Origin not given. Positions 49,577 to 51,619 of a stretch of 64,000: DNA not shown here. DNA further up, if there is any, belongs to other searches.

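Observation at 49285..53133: AprB/AprA-like redox pair + PhlG-like C-C hydrolase + LysR: candidate undescribed anaerobic polyphenol-catabolism cassette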

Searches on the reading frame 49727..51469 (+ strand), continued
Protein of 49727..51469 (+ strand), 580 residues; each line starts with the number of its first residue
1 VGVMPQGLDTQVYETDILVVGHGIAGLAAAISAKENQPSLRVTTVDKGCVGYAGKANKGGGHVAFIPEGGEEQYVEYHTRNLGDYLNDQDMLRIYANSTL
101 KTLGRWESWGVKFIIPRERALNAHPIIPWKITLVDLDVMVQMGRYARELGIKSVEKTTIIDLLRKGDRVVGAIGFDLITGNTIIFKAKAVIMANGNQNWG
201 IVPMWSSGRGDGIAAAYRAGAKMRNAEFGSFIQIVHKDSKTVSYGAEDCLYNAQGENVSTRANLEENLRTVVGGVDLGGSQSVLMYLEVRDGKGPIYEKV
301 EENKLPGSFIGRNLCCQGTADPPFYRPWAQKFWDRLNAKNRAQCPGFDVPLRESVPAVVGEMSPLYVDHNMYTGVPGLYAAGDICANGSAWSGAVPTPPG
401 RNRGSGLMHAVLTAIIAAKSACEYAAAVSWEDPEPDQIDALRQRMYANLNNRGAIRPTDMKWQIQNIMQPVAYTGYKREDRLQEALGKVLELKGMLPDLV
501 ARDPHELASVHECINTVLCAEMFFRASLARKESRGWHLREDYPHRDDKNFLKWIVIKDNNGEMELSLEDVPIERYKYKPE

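Call 97: fold_search(model_id=the predicted structure, library=pdb)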
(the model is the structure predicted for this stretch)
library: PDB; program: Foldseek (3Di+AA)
matches with E <= 10: 1811; with E <= 0.001: 1092
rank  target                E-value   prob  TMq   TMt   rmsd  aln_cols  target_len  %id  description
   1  8a8o_A                1.3e-36  1.00  0.76  0.79   4.6       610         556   22  PAPS reductase from Methanothermococcus thermolithotrophicus refined to 1.45 A (released 2023-04-26)
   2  8a8o_B                2.0e-36  1.00  0.73  0.77   4.9       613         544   22  PAPS reductase from Methanothermococcus thermolithotrophicus refined to 1.45 A (released 2023-04-26)
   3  1jnr_A                1.3e-33  1.00  0.72  0.66   5.8       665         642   24  Structure of adenylylsulfate reductase from the hyperthermophilic Archaeoglobus fulgidus at 1.6 resolution (released 2002-02-27)
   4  2fja_A                2.3e-33  1.00  0.75  0.68   5.4       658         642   24  adenosine 5'-phosphosulfate reductase in complex with substrate (released 2006-03-28)
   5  1kf6_A                4.0e-30  1.00  0.76  0.76   5.0       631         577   20  E. coli Quinol-Fumarate Reductase with Bound Inhibitor HQNO (released 2002-03-13)
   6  6awf_A                7.6e-30  1.00  0.76  0.77   5.0       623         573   19  Escherichia coli quinol:fumarate reductase crystallized without dicarboxylate (released 2017-12-06)
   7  5vpn_A                1.0e-29  1.00  0.75  0.75   5.1       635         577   20  E. coli Quinol fumarate reductase FrdA E245Q mutation (released 2017-06-21)
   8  5vpn_E                1.3e-29  1.00  0.75  0.74   5.0       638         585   19  E. coli Quinol fumarate reductase FrdA E245Q mutation (released 2017-06-21)
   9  2b76_A                1.4e-29  1.00  0.73  0.73   5.7       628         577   20  E. coli Quinol fumarate reductase FrdA E49Q mutation (released 2006-02-21)
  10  7d6v_A                3.3e-29  1.00  0.77  0.74   4.3       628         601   21  Mycobacterium smegmatis Sdh1 in complex with UQ1 (released 2021-04-07)
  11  6vax_A                4.3e-29  1.00  0.76  0.72   5.3       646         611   20  Crystal structure of human SDHA-SDHAF2 assembly intermediate (released 2020-08-26)
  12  8dyd_A                7.3e-29  1.00  0.77  0.73   4.4       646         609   20  Crystal structure of human SDHA-SDHAF2-SDHAF4 assembly intermediate (released 2024-01-10)
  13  8b6g_CA               9.1e-29  1.00  0.75  0.73   4.6       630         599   20  Cryo-EM structure of succinate dehydrogenase complex (complex-II) in respiratory supercomplex of Tetrahymena thermoph (released 2023-03-29)
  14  7d6x_A                1.3e-28  1.00  0.75  0.73   5.1       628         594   21  Mycobacterium smegmatis Sdh1 complex in the apo form (released 2021-04-07)
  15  3gyx_A                1.3e-28  1.00  0.72  0.64   6.7       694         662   18  Crystal structure of adenylylsulfate reductase from Desulfovibrio gigas (released 2009-12-15)
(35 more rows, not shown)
